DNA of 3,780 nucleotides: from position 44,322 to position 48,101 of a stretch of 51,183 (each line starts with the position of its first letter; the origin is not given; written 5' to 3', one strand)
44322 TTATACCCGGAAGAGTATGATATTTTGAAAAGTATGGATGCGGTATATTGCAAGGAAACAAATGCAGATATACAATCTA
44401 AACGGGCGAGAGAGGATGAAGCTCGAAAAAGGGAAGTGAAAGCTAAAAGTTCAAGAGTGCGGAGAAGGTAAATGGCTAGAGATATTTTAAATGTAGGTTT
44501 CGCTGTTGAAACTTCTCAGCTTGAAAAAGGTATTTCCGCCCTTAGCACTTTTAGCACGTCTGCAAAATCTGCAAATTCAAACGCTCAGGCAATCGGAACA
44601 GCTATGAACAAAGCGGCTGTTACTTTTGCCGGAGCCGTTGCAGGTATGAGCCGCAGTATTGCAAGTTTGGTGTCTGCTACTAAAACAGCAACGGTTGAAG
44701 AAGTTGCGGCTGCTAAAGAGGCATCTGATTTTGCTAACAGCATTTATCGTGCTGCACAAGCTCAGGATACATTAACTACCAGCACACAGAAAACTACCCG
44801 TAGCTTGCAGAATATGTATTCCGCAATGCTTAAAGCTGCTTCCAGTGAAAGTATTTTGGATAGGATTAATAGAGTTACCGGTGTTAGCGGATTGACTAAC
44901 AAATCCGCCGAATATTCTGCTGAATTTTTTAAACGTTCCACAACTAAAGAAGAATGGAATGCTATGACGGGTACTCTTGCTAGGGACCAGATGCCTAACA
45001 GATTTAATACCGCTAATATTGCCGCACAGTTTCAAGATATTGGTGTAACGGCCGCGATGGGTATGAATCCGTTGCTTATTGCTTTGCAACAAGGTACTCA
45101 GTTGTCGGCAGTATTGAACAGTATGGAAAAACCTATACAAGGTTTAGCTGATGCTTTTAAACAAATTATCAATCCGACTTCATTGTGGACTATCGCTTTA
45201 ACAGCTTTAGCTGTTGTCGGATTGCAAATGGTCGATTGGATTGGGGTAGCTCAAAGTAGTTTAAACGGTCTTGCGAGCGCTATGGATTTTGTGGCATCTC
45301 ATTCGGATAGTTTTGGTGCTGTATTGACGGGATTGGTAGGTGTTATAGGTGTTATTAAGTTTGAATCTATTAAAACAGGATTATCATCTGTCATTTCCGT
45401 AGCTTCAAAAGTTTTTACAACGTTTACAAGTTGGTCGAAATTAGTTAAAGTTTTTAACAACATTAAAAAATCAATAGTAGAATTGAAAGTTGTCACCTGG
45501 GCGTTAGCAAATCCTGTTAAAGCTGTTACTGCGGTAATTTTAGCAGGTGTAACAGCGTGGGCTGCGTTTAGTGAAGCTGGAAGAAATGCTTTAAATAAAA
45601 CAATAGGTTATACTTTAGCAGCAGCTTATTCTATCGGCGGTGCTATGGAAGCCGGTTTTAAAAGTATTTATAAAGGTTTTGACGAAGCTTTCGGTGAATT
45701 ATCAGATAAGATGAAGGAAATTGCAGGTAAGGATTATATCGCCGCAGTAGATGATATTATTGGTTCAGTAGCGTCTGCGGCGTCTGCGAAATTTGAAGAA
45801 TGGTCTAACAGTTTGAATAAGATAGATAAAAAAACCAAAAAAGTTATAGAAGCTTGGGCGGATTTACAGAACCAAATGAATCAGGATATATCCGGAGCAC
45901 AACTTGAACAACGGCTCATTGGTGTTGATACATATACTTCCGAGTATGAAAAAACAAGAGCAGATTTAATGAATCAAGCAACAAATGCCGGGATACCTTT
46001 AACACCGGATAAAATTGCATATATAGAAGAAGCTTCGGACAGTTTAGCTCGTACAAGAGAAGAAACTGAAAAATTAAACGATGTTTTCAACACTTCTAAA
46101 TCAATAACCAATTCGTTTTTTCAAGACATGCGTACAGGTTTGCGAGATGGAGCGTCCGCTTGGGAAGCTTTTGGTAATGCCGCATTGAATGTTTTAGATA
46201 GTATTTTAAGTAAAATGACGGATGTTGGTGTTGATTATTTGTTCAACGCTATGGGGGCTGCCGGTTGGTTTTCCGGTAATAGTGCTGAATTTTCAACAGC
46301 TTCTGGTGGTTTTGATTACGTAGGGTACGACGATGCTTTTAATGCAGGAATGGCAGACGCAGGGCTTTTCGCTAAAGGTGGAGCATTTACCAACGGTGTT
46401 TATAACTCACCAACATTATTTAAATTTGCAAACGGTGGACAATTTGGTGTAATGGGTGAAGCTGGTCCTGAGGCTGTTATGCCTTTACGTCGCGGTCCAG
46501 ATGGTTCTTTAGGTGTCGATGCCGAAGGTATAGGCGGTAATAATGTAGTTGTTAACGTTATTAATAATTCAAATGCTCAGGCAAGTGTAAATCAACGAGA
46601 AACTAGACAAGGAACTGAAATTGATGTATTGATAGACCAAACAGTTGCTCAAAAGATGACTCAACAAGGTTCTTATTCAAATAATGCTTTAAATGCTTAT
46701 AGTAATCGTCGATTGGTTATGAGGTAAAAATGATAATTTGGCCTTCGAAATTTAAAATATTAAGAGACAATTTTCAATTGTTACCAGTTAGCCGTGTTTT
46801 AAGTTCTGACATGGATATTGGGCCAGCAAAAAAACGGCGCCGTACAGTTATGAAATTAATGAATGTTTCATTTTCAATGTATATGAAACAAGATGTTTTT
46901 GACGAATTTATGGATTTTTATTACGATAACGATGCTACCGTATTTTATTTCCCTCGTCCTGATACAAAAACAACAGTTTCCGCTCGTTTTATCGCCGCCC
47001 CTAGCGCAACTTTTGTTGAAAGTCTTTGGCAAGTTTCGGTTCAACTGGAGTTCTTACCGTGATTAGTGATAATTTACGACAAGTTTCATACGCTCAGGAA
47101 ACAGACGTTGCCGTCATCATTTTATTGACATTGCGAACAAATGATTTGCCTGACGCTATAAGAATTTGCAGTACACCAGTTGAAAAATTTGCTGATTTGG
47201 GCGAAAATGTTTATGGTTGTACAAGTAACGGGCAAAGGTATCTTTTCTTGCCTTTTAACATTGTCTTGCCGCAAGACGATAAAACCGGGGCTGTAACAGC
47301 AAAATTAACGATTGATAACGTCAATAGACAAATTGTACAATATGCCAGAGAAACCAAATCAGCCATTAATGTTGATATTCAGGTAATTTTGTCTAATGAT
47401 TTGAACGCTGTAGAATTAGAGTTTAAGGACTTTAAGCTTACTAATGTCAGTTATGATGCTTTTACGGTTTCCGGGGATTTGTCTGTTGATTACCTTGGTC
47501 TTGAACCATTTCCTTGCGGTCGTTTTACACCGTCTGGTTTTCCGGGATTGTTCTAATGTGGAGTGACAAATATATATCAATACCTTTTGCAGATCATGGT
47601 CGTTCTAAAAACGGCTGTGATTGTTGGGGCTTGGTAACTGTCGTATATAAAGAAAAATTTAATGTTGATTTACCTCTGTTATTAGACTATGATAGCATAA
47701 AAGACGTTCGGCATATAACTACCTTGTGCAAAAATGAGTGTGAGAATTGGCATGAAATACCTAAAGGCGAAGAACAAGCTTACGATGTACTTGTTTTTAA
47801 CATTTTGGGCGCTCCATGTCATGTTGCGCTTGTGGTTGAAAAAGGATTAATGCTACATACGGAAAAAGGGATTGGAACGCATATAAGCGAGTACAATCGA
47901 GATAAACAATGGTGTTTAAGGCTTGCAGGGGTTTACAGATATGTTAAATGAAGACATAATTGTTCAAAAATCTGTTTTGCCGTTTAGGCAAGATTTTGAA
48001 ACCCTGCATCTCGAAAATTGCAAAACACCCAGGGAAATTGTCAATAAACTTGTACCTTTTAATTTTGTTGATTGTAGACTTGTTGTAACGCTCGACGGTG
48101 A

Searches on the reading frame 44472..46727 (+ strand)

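Call 9: search_protein_families(library=phrogs, proteins=[window:44472-46727:+], max_evalue=0.001)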
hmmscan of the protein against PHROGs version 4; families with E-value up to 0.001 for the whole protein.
window:44472-46727:+ (751 aa): 14 families
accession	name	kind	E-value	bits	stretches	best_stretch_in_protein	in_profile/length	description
phrog_8892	-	tail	6.6e-57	194.7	2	103-471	14-330/752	tail length tape measure protein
phrog_1716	-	tail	4.5e-28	99.2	1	540-743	730-929/943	tail length tape measure protein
phrog_19914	-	tail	1.6e-26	93.8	1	28-250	12-231/946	tail length tape measure protein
phrog_24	-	tail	4e-17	62.7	2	453-746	789-1062/1151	tail length tape measure protein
phrog_16384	-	unknown function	5.3e-17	63.3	1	540-730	238-439/463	-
phrog_3394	-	unknown function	7.8e-16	57.6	1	265-708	1600-1818/1862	-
phrog_32885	-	tail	8e-15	54.9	1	570-705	791-927/948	tail length tape measure protein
phrog_339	-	tail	4.2e-14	52.8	1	464-737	840-1116/1123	tail length tape measure protein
phrog_13769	-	unknown function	5.9e-12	45.6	1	566-710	430-569/612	-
phrog_19487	-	tail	2.5e-11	43.6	1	23-274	7-232/1147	tail length tape measure protein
phrog_6747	-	tail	5.3e-11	43.3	1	532-694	195-339/390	tail length tape measure protein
phrog_25241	-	tail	1.5e-08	34.7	1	93-256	14-179/810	tail length tape measure protein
phrog_3827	-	tail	6.4e-06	26.6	1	185-248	217-280/393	tail length tape measure protein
phrog_4498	-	tail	1.7e-05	25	1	183-252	72-141/381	tail length tape measure protein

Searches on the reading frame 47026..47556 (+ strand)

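Call 9: search_protein_families(library=phrogs, proteins=[window:47026-47556:+], max_evalue=0.001)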
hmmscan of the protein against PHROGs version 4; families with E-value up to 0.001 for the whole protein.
window:47026-47556:+ (176 aa): 1 family
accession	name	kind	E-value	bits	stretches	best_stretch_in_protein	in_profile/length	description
phrog_396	-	tail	4.3e-23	82.9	1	14-176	3-162/164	minor tail protein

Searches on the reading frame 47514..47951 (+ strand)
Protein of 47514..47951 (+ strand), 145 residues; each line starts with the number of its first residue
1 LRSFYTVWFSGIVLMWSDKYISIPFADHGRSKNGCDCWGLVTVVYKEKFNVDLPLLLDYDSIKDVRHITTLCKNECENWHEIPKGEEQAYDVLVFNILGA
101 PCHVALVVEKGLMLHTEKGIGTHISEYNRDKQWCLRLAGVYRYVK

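Call 9: search_protein_families(library=phrogs, proteins=[window:47514-47951:+], max_evalue=0.001)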
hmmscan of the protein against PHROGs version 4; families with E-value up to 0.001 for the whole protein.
window:47514-47951:+ (145 aa): 1 family
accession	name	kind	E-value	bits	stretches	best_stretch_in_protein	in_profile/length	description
phrog_329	-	tail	1e-14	54.7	1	13-143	538-656/949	minor tail protein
